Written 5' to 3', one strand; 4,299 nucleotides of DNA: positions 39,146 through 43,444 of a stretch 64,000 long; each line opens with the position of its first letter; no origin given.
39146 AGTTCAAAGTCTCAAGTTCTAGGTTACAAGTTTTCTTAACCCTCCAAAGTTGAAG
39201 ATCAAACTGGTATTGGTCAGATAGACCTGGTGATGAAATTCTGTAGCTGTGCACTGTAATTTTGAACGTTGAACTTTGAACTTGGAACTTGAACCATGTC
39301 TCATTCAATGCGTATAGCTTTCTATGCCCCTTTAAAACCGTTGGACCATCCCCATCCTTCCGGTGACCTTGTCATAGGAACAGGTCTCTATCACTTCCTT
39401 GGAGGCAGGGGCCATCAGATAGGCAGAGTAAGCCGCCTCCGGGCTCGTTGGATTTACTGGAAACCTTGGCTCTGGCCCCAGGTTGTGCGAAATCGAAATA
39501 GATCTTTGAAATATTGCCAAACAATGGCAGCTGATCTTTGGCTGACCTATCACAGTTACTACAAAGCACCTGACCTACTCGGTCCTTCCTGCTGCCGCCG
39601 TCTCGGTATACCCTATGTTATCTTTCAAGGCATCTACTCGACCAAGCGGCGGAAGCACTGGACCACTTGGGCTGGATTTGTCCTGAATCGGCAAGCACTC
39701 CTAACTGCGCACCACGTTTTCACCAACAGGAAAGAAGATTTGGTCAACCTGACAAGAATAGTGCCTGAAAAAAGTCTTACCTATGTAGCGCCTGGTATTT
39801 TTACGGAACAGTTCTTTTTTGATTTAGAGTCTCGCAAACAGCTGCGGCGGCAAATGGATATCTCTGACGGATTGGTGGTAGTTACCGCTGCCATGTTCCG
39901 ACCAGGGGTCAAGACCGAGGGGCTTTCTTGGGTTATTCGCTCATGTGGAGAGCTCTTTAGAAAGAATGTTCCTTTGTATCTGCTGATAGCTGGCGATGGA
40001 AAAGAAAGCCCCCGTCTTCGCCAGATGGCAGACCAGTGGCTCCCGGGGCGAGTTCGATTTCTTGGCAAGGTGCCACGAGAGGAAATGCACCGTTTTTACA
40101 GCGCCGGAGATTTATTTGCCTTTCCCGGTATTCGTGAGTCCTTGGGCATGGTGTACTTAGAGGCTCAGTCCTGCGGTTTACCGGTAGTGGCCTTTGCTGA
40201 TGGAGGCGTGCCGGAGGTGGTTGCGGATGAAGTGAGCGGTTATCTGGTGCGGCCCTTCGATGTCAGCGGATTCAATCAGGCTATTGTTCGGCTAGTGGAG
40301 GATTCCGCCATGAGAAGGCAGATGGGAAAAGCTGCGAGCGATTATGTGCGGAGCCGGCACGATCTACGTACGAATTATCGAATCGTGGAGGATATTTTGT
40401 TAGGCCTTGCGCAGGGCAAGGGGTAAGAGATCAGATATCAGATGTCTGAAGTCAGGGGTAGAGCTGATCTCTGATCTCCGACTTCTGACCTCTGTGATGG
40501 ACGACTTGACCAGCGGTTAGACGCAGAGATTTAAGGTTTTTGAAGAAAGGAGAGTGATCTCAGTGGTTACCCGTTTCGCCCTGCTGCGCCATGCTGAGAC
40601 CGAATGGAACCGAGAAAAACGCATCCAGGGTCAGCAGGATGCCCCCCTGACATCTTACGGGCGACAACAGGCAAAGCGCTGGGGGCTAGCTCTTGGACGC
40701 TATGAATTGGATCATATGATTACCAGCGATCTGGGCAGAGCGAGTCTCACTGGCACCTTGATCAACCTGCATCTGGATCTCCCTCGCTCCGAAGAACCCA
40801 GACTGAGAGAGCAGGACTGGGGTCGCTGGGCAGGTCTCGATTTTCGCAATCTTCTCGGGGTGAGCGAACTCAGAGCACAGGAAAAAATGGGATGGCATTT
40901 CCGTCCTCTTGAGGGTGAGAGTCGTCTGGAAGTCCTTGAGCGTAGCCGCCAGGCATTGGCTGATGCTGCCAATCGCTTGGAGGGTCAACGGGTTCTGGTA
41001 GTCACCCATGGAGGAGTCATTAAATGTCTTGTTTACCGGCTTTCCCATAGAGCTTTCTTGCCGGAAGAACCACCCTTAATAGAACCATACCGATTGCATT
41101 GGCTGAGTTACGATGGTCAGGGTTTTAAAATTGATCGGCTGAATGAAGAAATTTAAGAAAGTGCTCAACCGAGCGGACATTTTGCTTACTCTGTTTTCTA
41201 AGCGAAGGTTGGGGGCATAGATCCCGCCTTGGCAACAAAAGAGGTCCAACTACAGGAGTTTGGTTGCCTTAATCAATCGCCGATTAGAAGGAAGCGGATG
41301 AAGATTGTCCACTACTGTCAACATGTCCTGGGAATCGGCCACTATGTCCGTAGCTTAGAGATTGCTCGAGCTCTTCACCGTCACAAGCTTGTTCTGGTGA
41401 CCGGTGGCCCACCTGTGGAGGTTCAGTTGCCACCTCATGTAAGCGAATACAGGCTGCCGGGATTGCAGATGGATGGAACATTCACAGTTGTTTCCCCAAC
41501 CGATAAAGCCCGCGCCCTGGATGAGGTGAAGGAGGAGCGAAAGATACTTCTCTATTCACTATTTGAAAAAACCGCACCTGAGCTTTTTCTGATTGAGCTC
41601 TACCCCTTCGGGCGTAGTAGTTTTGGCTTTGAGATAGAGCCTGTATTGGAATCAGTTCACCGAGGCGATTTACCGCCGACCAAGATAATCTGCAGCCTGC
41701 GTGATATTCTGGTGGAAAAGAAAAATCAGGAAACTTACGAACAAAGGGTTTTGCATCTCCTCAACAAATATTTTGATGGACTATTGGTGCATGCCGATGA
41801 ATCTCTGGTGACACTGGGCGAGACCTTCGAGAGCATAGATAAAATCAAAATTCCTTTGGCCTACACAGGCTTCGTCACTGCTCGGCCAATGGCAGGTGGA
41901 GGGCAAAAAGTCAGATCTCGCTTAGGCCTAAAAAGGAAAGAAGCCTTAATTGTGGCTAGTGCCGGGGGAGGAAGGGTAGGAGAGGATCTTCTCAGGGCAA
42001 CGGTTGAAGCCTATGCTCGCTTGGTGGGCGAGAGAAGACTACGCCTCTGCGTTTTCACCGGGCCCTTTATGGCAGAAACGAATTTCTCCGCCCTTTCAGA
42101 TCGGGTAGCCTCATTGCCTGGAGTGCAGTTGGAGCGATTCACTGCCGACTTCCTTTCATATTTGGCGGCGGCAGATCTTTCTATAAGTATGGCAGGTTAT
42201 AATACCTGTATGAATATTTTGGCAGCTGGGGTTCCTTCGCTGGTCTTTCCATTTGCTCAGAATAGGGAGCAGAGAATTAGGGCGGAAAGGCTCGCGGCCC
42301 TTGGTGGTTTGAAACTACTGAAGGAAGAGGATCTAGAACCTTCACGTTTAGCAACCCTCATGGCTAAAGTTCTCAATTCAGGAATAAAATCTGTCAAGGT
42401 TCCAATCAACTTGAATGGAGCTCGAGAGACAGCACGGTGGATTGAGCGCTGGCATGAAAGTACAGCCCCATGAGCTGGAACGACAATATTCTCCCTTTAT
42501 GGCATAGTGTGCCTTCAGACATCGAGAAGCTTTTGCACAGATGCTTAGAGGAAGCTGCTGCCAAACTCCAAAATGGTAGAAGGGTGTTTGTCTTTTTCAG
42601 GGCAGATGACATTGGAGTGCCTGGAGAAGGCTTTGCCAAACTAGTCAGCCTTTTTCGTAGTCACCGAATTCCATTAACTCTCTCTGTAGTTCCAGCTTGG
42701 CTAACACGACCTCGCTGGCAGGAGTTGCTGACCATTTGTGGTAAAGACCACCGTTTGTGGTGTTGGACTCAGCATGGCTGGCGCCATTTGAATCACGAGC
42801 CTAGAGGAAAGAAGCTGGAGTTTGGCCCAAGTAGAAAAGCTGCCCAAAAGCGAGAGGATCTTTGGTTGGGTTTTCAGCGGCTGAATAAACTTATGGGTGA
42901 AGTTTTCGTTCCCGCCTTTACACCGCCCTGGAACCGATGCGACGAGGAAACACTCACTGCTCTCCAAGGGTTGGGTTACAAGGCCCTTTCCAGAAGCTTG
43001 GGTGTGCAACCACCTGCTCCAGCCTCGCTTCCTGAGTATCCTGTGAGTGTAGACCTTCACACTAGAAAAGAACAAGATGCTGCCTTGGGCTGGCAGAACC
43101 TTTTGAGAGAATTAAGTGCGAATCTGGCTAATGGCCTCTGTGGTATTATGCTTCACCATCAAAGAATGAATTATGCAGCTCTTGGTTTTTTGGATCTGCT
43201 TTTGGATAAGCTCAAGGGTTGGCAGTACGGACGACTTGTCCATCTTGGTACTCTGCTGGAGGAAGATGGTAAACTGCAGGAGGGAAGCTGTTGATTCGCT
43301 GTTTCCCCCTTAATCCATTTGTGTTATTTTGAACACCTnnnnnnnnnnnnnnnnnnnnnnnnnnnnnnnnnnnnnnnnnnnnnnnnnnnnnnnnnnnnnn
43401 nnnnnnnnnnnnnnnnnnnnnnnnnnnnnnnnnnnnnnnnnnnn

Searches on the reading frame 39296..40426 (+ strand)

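Call 51: search_protein_families(library=pfam, proteins=[window:39296-40426:+], max_evalue=0.00001)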
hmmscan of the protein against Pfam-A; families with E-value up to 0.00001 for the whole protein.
window:39296-40426:+ (376 aa): 3 families
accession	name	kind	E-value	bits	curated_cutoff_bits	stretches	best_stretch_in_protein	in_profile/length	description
PF00534.26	Glycos_transf_1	-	1.3e-31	109.9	26.4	1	206-347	26-169/172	Glycosyl transferases group 1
PF13692.12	Glyco_trans_1_4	-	1.4e-29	103.6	27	1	195-336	4-142/142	Glycosyl transferases group 1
PF13524.12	Glyco_trans_1_2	-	1.3e-06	28.8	25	1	240-360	22-138/144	Glycosyl transferase-like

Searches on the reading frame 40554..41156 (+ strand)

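Call 51: search_protein_families(library=pfam, proteins=[window:40554-41156:+], max_evalue=0.00001)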
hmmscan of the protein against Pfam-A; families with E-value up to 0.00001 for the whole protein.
window:40554-41156:+ (200 aa): 1 family
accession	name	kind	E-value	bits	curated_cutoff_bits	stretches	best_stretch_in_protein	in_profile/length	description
PF00300.27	His_Phos_1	-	8.9e-46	156.4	21.7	1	9-198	2-193/194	Histidine phosphatase superfamily (branch 1)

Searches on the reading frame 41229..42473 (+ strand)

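Call 51: search_protein_families(library=pfam, proteins=[window:41229-42473:+], max_evalue=0.00001)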
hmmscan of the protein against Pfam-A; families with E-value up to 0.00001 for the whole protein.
window:41229-42473:+ (414 aa): 1 family
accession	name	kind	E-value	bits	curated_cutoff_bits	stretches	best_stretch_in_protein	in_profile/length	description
PF04101.22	Glyco_tran_28_C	-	2.4e-13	50.9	22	1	247-383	6-142/166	Glycosyltransferase family 28 C-terminal domain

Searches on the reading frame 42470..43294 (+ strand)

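Call 51: search_protein_families(library=pfam, proteins=[window:42470-43294:+], max_evalue=0.00001)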
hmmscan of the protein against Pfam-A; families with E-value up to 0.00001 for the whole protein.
window:42470-43294:+ (274 aa): 1 family
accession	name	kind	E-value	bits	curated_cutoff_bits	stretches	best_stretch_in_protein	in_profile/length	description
PF10096.14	DUF2334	-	7.7e-06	26.1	26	0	43-233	4-191/203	Uncharacterized protein conserved in bacteria (DUF2334)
